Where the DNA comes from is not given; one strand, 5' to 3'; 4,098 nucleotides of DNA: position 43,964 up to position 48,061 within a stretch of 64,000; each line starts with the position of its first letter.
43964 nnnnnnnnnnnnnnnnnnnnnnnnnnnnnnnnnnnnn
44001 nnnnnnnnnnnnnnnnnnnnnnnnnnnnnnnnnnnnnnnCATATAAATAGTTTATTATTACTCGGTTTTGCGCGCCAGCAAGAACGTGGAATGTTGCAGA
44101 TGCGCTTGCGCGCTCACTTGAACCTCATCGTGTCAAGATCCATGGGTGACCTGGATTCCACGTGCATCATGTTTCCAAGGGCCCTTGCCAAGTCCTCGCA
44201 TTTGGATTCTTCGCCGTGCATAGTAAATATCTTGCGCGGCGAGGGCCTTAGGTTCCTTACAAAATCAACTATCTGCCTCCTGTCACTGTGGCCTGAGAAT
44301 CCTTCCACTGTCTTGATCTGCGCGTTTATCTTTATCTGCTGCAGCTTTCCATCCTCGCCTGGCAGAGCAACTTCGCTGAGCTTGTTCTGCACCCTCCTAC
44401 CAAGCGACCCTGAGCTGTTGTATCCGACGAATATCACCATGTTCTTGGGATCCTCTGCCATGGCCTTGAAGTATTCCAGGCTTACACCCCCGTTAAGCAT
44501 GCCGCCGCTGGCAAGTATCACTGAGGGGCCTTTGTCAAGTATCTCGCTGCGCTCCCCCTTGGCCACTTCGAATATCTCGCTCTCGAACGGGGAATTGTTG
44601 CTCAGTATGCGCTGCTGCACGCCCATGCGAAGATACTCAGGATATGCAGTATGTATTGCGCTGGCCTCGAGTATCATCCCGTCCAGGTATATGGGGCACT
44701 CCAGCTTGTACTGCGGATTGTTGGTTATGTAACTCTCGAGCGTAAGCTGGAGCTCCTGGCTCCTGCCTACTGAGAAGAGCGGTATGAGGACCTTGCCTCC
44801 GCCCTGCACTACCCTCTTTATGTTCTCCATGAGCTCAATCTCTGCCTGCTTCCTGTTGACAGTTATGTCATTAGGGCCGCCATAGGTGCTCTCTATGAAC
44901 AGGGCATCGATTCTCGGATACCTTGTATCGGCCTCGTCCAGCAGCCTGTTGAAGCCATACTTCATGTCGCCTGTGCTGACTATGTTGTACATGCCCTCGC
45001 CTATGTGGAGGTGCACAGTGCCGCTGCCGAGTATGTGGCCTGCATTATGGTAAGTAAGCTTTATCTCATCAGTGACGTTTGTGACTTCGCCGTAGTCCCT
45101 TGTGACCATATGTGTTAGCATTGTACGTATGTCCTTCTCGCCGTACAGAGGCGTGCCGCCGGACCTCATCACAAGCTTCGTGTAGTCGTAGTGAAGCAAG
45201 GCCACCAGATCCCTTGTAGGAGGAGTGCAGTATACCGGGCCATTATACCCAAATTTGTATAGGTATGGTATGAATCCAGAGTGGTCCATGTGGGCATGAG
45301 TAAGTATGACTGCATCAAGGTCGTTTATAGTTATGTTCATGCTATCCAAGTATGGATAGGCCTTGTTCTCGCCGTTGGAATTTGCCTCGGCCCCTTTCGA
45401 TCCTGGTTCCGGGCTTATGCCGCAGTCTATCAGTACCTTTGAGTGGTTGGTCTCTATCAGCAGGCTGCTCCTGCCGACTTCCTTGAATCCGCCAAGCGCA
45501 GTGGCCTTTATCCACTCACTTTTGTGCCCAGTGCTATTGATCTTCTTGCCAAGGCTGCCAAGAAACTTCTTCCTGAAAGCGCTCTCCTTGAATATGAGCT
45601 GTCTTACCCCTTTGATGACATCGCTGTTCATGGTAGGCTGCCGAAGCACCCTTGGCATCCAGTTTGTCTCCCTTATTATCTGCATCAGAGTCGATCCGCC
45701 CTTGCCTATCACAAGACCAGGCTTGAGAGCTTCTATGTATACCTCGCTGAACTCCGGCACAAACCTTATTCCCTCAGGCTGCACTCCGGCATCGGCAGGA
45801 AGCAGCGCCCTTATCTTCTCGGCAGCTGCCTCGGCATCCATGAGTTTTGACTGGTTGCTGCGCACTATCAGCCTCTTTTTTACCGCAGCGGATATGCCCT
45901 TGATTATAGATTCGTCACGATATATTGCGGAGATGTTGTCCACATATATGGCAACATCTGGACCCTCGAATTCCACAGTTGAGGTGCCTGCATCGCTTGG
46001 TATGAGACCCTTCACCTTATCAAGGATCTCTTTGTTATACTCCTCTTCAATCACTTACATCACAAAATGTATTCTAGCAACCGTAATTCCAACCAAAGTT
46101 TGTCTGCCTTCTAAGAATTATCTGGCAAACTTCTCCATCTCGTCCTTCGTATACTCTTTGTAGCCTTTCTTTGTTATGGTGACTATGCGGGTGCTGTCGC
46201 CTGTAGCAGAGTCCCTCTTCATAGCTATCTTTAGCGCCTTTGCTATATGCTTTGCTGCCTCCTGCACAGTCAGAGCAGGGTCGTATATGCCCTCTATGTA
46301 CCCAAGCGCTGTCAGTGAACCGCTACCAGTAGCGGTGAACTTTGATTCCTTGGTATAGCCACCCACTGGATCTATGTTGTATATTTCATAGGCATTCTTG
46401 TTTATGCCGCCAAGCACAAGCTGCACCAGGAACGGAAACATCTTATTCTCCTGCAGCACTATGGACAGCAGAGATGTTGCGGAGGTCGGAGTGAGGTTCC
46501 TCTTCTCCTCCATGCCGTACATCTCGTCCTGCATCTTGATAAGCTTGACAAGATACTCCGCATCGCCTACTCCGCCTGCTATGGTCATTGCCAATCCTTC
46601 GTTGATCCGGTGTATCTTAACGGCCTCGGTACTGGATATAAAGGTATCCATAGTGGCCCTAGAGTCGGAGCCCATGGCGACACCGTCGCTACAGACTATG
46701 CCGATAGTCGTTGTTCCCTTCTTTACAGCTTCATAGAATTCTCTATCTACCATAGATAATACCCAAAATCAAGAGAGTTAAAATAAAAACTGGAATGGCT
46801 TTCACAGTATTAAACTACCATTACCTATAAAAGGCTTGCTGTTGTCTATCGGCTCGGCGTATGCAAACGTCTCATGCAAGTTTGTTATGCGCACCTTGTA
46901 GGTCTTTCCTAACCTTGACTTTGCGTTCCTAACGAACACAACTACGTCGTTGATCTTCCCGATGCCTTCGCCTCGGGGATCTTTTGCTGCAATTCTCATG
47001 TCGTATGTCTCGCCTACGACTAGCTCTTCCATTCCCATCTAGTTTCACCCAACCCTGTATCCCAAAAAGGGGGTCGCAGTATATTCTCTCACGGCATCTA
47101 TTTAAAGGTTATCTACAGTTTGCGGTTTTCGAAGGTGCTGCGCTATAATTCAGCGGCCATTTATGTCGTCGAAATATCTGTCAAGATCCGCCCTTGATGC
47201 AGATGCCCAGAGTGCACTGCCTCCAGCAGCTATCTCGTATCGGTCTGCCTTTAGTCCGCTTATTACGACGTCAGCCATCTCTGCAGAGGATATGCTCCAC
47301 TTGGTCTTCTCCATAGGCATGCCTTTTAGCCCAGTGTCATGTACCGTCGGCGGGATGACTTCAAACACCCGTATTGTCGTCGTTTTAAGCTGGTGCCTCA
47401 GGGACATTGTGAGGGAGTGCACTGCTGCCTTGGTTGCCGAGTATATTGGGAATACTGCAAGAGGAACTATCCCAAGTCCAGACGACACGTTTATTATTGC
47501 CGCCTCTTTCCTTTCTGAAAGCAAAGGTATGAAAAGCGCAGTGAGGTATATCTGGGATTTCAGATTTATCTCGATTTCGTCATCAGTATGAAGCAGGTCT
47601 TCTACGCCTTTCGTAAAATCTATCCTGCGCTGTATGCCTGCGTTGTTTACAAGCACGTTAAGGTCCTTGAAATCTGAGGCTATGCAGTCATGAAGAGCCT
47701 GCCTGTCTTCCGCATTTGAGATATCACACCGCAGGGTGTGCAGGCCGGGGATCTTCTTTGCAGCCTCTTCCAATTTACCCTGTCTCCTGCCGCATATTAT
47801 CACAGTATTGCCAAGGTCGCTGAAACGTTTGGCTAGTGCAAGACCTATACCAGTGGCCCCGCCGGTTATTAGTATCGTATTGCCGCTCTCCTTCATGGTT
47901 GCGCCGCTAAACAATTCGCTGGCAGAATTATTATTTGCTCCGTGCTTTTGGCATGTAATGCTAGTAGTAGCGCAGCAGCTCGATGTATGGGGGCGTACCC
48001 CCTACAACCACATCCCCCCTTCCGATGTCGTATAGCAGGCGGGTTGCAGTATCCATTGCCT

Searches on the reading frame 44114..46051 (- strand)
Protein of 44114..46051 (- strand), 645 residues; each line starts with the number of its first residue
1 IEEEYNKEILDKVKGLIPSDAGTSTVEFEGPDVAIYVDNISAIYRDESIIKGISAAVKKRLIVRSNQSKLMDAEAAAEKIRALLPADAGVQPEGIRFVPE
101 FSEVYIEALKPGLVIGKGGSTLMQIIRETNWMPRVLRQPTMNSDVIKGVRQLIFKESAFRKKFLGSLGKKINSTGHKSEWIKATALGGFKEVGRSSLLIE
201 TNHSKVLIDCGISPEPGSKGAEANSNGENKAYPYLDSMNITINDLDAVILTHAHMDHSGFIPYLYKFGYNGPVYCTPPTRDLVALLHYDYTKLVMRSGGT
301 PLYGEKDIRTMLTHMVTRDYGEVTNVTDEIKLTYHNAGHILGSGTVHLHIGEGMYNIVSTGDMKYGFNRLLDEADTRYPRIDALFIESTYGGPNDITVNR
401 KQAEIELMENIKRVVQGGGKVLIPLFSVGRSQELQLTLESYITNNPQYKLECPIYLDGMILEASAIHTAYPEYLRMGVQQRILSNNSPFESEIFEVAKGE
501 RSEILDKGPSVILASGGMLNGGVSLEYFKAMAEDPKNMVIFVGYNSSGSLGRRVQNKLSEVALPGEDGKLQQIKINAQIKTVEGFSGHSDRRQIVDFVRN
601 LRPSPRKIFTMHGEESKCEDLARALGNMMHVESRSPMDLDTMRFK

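Call 7: search_protein_families(library=pfam, proteins=[window:44114-46051:-], max_evalue=0.001)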
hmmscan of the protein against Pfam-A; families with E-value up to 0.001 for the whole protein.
window:44114-46051:- (645 aa): 6 families
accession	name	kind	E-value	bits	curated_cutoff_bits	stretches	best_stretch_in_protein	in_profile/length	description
PF10996.14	Beta-Casp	-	2.8e-27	96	27.7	1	432-553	2-119/120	Beta-Casp domain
PF07521.17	RMMBL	-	3.5e-17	62.6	21.6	1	573-625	2-52/63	Zn-dependent metallo-hydrolase RNA specificity domain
PF17214.9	KH_TffA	-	2e-15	57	22.6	1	3-69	1-67/68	Transcription termination factor FttA, KH domain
PF00753.33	Lactamase_B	-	2.7e-14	54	22.7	1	193-376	5-168/196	Metallo-beta-lactamase superfamily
PF16661.11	Lactamase_B_6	-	3.9e-10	39.9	27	1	199-366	2-165/193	Metallo-beta-lactamase superfamily domain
PF12706.13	Lactamase_B_2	-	2.3e-07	31.1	27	1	206-393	3-169/200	Beta-lactamase superfamily domain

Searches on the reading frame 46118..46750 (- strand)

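Call 7: search_protein_families(library=pfam, proteins=[window:46118-46750:-], max_evalue=0.001)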
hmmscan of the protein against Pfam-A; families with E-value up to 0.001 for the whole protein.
window:46118-46750:- (210 aa): 1 family
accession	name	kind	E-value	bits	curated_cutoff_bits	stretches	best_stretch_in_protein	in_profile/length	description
PF00227.31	Proteasome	-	2.2e-47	161.6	22.4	1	9-192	1-189/189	Proteasome subunit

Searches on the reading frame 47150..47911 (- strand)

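Call 7: search_protein_families(library=pfam, proteins=[window:47150-47911:-], max_evalue=0.001)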
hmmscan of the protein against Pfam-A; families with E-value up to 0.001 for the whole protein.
window:47150-47911:- (253 aa): 4 families
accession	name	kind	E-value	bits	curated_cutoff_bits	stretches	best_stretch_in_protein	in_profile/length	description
PF00106.31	adh_short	-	9.6e-46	156.2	26.6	1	12-195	2-186/195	short chain dehydrogenase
PF13561.12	adh_short_C2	-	1e-26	94.4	27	1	19-199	3-185/236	Enoyl-(Acyl carrier protein) reductase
PF08659.16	KR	-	9.2e-09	35.9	22.6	1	12-179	2-172/180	KR domain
PF01370.27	Epimerase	-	7.1e-06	26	20.9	0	13-76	1-62/240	NAD dependent epimerase/dehydratase family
